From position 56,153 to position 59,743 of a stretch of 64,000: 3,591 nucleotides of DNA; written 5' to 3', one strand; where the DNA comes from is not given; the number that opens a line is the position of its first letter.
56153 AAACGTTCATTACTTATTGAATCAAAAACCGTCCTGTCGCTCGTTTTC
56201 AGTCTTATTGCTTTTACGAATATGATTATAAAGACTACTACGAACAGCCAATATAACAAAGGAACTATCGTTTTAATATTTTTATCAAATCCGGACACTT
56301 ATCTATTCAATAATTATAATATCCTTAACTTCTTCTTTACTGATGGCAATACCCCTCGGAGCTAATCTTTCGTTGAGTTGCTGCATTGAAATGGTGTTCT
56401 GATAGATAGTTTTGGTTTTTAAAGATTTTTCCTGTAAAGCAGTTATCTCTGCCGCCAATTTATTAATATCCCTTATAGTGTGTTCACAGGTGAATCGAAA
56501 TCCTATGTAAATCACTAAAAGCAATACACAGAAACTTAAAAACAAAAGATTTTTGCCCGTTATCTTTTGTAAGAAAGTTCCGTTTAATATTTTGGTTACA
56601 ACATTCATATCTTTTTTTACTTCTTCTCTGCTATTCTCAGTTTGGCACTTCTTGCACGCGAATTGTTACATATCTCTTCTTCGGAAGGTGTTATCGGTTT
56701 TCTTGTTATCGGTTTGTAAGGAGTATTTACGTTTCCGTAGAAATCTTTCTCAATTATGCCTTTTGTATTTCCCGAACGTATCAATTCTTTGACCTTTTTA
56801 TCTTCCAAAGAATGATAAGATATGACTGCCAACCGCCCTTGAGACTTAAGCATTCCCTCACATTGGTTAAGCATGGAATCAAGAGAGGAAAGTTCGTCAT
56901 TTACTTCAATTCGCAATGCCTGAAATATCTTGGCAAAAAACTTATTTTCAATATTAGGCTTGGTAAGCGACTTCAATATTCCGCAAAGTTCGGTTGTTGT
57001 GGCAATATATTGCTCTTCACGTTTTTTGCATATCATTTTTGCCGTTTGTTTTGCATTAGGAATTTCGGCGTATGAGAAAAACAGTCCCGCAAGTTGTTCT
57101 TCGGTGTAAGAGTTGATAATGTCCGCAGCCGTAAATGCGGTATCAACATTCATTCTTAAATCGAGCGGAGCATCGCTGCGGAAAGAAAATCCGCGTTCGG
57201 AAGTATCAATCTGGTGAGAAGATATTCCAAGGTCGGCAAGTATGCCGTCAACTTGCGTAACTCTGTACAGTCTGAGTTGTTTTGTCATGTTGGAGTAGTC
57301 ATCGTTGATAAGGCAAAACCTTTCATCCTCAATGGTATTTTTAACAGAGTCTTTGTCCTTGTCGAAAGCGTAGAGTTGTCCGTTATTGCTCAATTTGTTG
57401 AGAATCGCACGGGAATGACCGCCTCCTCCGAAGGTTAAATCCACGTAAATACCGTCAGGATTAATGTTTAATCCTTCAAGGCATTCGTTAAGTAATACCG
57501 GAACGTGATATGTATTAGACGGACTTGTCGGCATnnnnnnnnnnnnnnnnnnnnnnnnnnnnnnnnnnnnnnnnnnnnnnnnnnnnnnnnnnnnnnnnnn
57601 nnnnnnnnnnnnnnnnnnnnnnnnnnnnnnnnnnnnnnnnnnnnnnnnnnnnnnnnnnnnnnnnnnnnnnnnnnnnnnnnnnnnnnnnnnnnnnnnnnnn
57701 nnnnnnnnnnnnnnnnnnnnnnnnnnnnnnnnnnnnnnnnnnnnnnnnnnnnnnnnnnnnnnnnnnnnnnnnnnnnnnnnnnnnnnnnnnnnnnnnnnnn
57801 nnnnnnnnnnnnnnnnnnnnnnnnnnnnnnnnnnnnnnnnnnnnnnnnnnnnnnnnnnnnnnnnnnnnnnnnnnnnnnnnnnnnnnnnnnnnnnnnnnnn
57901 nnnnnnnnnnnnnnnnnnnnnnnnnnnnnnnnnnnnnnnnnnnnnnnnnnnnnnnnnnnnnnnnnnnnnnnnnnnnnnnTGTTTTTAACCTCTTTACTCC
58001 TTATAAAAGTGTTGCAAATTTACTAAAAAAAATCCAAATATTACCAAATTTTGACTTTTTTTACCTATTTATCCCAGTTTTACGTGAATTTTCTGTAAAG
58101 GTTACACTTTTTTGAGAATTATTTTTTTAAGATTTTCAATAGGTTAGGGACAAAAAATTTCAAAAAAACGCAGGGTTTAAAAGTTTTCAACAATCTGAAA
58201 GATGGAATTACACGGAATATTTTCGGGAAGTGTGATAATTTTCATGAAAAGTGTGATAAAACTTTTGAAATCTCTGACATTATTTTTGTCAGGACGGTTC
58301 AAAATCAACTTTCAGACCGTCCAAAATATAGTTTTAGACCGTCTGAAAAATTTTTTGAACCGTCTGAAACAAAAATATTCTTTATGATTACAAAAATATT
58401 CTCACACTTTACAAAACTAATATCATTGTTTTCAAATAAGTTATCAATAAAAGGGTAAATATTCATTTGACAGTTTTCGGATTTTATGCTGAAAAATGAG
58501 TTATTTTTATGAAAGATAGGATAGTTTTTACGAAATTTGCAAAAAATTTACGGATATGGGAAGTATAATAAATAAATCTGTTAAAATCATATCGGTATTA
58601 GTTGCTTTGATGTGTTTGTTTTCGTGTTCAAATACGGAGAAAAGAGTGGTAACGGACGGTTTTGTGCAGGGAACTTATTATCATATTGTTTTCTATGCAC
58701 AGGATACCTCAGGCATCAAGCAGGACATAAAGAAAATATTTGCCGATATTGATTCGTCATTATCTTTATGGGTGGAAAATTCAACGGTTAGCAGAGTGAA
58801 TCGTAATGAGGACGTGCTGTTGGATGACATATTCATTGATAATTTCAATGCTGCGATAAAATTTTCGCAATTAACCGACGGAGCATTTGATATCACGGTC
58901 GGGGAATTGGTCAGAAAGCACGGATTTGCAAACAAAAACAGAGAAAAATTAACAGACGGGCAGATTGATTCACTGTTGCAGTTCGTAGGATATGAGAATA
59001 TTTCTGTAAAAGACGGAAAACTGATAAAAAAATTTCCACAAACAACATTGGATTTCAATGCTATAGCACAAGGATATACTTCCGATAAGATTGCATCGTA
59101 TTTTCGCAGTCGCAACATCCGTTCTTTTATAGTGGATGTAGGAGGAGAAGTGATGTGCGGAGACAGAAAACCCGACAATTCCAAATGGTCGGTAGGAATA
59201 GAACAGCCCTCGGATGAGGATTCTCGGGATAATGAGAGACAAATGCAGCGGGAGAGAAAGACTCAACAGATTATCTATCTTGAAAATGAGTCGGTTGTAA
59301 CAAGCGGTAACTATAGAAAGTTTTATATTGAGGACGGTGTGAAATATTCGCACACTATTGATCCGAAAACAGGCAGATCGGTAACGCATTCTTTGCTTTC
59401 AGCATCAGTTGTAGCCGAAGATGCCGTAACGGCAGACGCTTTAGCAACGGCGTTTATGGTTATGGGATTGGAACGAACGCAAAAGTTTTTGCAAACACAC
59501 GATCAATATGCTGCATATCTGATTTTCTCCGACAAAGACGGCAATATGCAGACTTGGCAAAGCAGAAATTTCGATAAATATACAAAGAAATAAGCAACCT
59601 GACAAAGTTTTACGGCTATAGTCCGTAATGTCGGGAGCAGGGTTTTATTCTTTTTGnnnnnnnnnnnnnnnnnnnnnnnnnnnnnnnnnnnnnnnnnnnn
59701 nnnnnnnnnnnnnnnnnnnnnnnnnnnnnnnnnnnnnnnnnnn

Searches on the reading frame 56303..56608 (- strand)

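Call 88: search_protein_families(library=pfam, proteins=[window:56303-56608:-])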
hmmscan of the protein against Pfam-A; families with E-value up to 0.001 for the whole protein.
window:56303-56608:- (101 aa): 1 family
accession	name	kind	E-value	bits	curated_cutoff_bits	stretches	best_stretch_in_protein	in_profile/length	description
PF19579.4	FtsL_2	-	1.6e-14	54.1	24.6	1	6-99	2-96/100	Bacteriodetes cell division protein (FtsL-like)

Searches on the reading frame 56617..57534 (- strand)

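Call 67: search_protein_families(library=pfam, proteins=[window:56617-57534:-])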
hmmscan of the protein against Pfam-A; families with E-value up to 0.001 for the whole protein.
window:56617-57534:- (305 aa): 2 families
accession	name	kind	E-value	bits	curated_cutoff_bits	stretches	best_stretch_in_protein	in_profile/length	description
PF01795.25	Methyltransf_5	-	4.1e-97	325.8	27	1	8-305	2-309/309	MraW methylase family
PF01728.25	FtsJ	-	1e-05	26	24.1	1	15-109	9-109/181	FtsJ-like methyltransferase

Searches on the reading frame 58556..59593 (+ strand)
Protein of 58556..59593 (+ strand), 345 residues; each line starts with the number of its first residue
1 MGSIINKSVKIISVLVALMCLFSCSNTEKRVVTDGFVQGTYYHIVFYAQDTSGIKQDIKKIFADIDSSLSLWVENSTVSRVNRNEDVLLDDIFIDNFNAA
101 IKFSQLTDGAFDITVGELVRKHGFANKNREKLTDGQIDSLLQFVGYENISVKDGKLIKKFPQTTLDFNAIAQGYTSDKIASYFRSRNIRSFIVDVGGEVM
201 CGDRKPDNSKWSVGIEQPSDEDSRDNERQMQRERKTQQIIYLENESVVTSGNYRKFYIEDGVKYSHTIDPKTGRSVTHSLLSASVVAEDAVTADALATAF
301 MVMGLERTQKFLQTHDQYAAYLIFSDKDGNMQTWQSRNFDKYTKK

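Call 26: find_encoding_contigs(protein=window:58556-59593:+, flank=3000, max_places=10)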
Protein window:58556-59593:+ (345 aa): no gene with exactly this product is on record in the collection.
